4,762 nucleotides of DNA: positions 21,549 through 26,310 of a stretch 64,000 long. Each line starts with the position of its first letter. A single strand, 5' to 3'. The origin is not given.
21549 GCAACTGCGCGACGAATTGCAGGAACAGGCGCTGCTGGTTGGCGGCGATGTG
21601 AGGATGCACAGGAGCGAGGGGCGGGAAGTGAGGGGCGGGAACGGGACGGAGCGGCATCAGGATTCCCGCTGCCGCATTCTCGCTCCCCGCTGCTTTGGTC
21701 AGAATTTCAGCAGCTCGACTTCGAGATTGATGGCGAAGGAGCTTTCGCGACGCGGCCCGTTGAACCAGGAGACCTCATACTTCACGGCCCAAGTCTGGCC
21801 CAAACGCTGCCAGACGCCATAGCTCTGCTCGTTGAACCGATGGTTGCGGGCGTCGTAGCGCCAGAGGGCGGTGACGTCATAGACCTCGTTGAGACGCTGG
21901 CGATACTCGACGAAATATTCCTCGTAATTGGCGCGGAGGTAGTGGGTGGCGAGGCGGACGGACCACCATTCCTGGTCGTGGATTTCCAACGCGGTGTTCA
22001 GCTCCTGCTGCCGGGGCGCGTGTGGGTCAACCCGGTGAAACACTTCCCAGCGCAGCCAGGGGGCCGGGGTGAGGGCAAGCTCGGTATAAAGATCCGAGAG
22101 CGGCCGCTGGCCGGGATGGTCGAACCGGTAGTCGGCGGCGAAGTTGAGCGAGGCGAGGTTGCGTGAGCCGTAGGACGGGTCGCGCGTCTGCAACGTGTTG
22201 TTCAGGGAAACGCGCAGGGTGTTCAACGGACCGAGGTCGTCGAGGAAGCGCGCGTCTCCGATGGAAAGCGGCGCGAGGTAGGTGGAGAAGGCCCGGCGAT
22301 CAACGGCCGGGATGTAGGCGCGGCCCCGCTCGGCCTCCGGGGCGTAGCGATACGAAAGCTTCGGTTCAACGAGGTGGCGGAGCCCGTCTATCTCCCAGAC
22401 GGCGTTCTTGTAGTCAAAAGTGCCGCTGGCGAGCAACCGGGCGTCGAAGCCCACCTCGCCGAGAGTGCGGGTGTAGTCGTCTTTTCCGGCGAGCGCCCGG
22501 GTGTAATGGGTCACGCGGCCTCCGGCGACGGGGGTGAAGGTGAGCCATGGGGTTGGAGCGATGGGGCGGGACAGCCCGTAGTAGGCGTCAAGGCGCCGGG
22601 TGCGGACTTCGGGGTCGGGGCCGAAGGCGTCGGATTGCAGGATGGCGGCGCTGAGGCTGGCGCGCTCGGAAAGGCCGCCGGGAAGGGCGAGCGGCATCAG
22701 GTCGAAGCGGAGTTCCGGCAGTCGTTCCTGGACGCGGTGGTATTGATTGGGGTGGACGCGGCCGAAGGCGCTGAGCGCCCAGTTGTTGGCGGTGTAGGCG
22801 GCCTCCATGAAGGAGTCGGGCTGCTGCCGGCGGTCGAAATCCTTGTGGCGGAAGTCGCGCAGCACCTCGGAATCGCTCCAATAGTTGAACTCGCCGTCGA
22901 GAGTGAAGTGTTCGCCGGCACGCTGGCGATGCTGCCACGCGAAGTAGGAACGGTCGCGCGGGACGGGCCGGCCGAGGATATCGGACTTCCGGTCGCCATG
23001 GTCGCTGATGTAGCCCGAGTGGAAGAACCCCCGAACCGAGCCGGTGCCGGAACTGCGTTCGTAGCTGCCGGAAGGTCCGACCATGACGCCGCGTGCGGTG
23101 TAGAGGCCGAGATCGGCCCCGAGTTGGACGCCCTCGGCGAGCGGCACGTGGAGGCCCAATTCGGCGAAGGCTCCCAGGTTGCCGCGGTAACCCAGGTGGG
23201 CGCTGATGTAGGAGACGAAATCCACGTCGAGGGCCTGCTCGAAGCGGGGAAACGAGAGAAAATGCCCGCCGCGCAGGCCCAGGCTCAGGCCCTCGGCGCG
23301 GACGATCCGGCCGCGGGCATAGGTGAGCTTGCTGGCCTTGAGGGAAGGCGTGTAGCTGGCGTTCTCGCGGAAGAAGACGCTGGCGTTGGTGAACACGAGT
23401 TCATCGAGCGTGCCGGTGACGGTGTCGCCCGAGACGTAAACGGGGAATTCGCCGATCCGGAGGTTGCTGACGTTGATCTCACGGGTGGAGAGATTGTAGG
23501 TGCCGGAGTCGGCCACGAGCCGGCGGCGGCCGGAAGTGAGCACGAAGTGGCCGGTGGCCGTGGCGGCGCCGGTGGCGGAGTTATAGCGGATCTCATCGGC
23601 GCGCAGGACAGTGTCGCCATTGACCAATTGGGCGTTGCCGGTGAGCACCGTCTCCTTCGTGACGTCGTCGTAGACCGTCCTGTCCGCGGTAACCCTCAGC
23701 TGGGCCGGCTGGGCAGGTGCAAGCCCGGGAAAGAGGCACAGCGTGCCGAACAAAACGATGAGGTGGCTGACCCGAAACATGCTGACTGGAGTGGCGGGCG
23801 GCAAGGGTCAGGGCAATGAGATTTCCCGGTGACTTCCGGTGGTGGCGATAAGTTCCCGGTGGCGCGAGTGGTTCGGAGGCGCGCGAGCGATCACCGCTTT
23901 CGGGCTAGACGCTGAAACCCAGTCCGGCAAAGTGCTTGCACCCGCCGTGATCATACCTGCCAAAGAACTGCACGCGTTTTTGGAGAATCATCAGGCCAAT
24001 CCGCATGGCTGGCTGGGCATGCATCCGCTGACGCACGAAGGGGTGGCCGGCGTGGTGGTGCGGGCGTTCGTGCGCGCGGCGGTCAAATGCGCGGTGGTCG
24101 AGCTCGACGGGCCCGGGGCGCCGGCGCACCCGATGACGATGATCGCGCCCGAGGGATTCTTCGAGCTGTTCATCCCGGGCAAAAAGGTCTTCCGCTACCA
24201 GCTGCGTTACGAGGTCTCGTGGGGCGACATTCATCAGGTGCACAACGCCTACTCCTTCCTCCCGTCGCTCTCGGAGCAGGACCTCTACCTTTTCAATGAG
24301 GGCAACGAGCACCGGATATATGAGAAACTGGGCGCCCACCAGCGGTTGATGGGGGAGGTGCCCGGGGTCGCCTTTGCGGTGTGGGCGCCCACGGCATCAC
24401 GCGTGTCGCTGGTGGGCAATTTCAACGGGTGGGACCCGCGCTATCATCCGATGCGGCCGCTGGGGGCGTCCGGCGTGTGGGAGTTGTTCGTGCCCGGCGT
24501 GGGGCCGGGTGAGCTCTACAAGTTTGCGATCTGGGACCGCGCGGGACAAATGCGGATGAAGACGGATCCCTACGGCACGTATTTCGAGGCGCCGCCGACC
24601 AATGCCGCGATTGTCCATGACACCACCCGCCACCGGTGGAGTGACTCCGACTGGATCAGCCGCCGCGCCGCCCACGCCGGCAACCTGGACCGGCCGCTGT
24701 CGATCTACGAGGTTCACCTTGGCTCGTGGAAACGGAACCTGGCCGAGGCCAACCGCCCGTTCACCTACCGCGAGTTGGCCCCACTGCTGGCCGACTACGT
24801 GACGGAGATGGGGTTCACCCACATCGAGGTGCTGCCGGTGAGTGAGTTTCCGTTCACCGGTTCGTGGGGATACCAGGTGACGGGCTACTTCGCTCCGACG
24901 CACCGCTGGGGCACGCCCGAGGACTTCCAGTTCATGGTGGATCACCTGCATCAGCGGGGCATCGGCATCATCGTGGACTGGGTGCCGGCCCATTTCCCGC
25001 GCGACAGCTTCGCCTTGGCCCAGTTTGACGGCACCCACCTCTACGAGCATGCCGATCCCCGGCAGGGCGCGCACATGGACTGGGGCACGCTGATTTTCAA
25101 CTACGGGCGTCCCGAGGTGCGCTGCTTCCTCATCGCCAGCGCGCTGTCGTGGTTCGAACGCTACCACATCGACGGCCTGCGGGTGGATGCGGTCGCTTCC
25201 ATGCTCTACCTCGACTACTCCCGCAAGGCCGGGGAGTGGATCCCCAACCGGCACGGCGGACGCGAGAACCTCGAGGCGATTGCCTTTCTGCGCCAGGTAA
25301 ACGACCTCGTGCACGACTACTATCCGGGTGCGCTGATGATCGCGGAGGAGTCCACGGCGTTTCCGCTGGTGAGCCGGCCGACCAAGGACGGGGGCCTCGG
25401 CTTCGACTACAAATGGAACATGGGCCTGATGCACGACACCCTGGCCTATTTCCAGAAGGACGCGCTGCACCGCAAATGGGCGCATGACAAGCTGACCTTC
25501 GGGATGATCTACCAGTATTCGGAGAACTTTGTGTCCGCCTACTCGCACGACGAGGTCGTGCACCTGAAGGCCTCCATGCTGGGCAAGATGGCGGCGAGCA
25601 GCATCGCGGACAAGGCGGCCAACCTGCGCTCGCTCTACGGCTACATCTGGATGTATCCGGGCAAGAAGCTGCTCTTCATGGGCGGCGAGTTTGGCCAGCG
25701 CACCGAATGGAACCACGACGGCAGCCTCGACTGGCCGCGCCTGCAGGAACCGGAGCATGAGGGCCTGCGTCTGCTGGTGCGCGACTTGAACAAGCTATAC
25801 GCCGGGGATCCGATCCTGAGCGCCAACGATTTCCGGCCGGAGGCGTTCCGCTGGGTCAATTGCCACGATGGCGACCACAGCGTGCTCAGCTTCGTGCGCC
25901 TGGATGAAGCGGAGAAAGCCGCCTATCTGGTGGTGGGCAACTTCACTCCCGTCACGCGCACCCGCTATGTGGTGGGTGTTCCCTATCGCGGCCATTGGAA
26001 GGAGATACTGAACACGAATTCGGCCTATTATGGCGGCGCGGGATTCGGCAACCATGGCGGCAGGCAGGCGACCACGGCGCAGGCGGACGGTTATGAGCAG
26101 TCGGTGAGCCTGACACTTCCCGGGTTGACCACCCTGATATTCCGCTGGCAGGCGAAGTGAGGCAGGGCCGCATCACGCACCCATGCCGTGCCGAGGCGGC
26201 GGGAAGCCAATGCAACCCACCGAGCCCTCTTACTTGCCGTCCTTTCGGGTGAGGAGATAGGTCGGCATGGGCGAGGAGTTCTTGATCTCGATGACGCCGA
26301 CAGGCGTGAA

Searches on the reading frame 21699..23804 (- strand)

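Call 90: search_protein_families(library=pfam, proteins=[window:21699-23804:-], max_evalue=0.00001)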
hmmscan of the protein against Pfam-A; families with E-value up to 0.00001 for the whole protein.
window:21699-23804:- (701 aa): 3 families
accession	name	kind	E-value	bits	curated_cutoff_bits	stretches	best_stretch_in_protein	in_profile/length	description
PF04453.20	LptD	-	5.6e-13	49.4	22.4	1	283-636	1-368/384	LPS transport system D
PF03968.19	LptD_N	-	2.2e-06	28.3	20.4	0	34-79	67-112/113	LptA/(LptD N-terminal domain) LPS transport protein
PF13100.11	OstA_2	-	5.2e-06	26.6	21.2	0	32-110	62-140/158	OstA-like protein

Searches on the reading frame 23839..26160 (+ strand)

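Call 70: search_protein_families(library=pfam, proteins=[window:23839-26160:+], max_evalue=0.0001)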
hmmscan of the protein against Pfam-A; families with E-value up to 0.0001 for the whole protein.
window:23839-26160:+ (773 aa): 4 families
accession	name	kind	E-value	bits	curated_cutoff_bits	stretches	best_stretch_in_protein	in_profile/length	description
PF02922.24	CBM_48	-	4.6e-28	97.8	22.4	1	163-246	1-83/83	Carbohydrate-binding module 48 (Isoamylase N-terminal domain)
PF02806.24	Alpha-amylase_C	-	1.2e-21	77.3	21.2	1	672-770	1-94/95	Alpha amylase, C-terminal all-beta domain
PF22019.2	GlgB_N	-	2.8e-20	72.6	27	1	42-138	3-94/94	alpha-1,4-glucan branching enzyme GlgB, N-terminal domain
PF00128.31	Alpha-amylase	-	9.8e-17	61.7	22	2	319-387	26-93/446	Alpha amylase, catalytic domain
